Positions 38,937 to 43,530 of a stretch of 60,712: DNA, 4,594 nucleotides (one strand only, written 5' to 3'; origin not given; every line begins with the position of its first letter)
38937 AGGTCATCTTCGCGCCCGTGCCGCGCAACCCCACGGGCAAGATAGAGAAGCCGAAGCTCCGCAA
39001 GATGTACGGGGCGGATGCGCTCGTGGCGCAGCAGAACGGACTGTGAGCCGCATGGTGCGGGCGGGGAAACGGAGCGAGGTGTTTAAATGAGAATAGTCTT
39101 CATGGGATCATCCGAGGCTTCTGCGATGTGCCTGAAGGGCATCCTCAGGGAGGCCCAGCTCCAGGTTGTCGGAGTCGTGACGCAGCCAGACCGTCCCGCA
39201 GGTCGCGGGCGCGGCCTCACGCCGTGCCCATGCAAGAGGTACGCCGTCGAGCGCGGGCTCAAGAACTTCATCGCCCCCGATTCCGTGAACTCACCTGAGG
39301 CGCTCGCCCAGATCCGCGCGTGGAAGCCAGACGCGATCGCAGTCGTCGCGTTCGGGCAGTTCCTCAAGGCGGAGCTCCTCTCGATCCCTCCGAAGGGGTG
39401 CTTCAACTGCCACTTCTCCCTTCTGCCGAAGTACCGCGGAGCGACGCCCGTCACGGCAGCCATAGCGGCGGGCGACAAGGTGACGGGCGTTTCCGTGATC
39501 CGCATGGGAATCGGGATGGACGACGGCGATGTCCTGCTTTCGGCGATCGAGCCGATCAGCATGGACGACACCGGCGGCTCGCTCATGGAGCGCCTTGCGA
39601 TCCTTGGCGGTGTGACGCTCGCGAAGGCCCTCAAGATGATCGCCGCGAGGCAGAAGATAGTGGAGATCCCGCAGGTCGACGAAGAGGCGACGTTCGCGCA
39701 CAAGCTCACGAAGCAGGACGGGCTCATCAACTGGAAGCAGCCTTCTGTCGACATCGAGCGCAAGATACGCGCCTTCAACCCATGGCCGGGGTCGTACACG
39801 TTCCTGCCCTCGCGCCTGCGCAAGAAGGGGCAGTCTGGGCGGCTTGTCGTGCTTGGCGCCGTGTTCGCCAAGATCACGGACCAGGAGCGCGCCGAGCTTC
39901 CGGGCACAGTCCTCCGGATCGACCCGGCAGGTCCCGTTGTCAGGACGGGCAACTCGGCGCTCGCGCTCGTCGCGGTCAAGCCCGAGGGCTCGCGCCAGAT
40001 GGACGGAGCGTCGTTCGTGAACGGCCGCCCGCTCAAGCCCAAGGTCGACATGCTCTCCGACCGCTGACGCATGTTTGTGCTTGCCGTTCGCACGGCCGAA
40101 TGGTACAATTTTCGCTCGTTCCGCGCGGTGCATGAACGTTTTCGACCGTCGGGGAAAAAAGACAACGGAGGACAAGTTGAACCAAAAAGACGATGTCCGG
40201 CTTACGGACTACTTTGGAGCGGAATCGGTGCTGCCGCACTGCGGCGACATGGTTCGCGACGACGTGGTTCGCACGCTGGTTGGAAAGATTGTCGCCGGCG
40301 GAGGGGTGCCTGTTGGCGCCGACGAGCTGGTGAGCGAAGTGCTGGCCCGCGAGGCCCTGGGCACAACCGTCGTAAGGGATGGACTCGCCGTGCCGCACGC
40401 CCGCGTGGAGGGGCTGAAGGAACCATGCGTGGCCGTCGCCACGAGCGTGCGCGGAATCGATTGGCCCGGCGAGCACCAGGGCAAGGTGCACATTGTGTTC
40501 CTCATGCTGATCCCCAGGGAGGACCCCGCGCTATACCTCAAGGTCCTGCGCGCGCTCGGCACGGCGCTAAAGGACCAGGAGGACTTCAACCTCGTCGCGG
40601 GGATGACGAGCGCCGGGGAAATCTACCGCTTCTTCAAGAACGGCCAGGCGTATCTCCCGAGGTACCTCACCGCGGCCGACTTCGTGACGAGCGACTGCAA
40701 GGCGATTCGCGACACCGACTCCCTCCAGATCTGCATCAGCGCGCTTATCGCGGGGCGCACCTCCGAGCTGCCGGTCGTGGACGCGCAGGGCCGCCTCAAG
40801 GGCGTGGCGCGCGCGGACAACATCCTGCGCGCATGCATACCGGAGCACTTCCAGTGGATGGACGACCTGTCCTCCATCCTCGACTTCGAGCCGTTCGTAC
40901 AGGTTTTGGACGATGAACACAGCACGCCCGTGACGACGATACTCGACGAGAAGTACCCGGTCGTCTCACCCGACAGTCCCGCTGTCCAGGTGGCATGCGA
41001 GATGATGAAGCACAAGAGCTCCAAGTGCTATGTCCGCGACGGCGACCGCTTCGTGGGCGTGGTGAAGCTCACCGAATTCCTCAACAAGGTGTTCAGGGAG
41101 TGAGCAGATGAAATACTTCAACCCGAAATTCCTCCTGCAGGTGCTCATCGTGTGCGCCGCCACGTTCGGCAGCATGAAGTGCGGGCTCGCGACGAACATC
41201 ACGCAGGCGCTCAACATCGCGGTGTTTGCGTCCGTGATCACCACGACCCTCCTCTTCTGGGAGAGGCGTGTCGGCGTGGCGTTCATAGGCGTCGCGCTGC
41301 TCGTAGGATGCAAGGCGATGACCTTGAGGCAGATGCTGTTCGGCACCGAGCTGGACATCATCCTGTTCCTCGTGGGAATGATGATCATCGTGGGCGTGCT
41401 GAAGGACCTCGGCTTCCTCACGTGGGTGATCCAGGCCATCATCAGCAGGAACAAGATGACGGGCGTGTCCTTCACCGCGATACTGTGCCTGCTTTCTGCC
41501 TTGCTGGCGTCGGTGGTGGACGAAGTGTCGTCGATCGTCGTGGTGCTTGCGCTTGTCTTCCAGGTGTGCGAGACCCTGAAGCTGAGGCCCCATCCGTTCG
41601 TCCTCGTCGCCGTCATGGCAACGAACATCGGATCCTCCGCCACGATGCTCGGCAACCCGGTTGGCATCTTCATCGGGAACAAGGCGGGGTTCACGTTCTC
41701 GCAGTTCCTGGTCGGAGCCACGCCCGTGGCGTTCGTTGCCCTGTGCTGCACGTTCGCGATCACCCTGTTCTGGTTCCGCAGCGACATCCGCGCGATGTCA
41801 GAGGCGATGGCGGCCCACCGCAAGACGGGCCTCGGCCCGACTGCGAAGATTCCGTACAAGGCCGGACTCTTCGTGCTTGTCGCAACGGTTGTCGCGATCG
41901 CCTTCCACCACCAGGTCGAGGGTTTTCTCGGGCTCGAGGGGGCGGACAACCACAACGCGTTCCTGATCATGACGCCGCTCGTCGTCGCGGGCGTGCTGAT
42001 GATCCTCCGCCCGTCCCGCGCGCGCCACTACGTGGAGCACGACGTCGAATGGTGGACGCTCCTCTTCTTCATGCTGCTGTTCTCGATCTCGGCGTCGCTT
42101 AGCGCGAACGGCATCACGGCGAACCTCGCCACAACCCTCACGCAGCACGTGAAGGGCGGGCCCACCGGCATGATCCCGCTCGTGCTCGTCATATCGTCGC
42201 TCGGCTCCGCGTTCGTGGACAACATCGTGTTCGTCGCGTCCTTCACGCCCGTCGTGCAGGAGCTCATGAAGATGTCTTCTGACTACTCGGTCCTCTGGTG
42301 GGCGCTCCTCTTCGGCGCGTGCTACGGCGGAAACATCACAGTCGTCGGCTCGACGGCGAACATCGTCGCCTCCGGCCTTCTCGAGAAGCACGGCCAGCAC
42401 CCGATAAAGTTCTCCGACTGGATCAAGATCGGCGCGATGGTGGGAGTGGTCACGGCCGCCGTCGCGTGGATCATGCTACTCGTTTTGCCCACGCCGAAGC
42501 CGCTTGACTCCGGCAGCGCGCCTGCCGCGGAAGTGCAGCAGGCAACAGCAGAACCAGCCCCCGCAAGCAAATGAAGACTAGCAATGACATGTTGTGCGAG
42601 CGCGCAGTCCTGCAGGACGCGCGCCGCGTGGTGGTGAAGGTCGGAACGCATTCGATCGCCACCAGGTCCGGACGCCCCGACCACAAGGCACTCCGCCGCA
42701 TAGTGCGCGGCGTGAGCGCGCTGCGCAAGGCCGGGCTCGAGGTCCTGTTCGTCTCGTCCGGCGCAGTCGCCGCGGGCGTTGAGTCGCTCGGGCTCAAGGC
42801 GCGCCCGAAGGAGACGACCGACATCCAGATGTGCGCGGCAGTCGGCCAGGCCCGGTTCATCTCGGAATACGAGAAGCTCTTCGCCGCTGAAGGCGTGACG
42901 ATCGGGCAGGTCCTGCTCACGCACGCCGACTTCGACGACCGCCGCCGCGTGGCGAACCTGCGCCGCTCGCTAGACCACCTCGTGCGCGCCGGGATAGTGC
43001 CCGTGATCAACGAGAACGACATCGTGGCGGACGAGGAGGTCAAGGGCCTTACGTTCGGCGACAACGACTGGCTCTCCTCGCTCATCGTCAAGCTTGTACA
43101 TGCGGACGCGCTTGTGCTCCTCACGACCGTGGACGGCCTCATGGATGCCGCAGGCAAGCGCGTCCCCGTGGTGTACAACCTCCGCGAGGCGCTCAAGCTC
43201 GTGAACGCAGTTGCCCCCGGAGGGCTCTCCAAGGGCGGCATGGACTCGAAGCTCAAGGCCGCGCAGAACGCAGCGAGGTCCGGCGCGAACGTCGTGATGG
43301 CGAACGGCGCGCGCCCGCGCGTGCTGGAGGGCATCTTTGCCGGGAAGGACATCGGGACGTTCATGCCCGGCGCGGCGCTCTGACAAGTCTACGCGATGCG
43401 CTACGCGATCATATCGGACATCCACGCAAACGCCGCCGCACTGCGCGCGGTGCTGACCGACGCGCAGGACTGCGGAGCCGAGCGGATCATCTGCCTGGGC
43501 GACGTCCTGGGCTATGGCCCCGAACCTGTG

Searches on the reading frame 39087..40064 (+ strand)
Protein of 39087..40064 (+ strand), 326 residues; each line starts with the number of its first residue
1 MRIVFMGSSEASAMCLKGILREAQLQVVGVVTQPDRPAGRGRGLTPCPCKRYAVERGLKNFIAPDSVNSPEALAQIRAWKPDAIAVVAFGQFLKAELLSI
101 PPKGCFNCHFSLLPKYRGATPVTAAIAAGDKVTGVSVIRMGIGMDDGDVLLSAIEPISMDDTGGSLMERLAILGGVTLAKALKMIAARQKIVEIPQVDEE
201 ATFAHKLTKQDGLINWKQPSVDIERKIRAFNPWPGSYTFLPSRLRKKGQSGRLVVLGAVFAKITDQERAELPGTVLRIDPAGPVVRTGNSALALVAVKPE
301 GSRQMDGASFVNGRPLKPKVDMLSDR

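Call 74: search_protein_families(library=pfam, proteins=[window:39087-40064:+], max_evalue=0.00001)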
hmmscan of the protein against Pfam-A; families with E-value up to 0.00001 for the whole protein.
window:39087-40064:+ (326 aa): 2 families
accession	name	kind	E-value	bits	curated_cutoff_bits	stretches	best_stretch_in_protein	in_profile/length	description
PF00551.24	Formyl_trans_N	-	8.1e-33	114.1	26.1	1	1-178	1-177/181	Formyl transferase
PF02911.23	Formyl_trans_C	-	8.3e-23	80.9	21.1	1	206-314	1-99/100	Formyl transferase, C-terminal domain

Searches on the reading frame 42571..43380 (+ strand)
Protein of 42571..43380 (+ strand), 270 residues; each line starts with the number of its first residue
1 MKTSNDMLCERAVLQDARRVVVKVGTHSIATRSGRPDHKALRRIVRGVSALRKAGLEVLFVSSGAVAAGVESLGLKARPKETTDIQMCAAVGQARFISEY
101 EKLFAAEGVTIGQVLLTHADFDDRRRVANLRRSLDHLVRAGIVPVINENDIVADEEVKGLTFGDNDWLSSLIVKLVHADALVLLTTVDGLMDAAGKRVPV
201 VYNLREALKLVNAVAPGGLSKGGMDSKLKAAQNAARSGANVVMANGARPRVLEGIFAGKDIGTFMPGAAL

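Call 75: search_protein_families(library=pfam, proteins=[window:42571-43380:+], max_evalue=0.00001)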
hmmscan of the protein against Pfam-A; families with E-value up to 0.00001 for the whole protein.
window:42571-43380:+ (270 aa): 1 family
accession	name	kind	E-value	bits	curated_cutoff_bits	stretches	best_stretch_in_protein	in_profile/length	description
PF00696.33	AA_kinase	-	2.5e-35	122.8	24.9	1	19-245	2-234/234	Amino acid kinase family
